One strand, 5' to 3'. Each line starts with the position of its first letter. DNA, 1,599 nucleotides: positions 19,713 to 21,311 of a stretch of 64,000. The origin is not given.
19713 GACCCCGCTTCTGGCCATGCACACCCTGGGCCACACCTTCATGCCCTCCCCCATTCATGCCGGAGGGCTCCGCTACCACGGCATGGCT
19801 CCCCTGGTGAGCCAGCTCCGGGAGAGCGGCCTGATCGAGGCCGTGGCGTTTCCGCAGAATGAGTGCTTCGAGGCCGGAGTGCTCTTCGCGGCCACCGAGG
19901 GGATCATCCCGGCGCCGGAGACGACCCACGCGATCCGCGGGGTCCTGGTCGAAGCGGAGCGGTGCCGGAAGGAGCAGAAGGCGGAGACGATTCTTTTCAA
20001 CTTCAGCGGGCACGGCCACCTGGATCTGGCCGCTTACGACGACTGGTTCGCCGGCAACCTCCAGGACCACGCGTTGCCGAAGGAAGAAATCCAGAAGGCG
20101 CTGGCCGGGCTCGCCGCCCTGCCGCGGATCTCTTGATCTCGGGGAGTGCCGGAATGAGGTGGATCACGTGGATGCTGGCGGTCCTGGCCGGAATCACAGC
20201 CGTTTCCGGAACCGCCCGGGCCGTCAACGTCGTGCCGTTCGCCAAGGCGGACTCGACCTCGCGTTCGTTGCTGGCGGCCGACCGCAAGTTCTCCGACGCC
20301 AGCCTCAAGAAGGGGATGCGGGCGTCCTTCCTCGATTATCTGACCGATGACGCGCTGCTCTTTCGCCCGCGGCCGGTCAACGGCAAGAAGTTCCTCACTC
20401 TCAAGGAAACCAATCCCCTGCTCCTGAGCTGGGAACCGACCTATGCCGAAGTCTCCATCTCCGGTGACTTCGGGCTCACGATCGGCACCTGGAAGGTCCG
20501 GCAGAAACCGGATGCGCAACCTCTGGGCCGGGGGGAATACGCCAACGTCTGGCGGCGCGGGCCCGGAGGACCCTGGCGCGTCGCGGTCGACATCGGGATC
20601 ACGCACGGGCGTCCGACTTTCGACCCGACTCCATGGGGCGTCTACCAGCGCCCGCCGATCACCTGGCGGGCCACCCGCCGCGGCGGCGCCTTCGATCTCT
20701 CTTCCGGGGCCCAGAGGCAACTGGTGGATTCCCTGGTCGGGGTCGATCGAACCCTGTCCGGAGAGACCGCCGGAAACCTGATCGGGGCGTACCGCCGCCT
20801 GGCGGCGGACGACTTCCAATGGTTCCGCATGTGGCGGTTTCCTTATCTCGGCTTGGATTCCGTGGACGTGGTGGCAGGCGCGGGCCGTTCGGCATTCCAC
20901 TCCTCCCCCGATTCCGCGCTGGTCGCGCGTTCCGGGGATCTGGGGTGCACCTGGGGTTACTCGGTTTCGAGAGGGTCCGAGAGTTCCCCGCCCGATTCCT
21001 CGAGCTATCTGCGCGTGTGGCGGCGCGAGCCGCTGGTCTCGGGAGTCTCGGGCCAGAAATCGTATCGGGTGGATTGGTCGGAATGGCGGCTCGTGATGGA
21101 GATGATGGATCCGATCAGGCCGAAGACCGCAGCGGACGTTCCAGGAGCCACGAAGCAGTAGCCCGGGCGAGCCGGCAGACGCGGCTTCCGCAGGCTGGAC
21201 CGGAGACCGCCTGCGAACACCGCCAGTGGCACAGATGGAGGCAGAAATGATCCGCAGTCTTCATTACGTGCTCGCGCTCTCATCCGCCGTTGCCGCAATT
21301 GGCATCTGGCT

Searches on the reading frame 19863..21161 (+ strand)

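Call 85: search_protein_families(library=pfam, proteins=[window:19863-21161:+], max_evalue=0.0001)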
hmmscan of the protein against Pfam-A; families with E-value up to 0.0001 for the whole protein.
window:19863-21161:+ (432 aa): 1 family
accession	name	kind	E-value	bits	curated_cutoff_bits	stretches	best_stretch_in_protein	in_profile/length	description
PF14534.12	DUF4440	-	3.4e-10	40.8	25.2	1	137-240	2-107/107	Domain of unknown function (DUF4440)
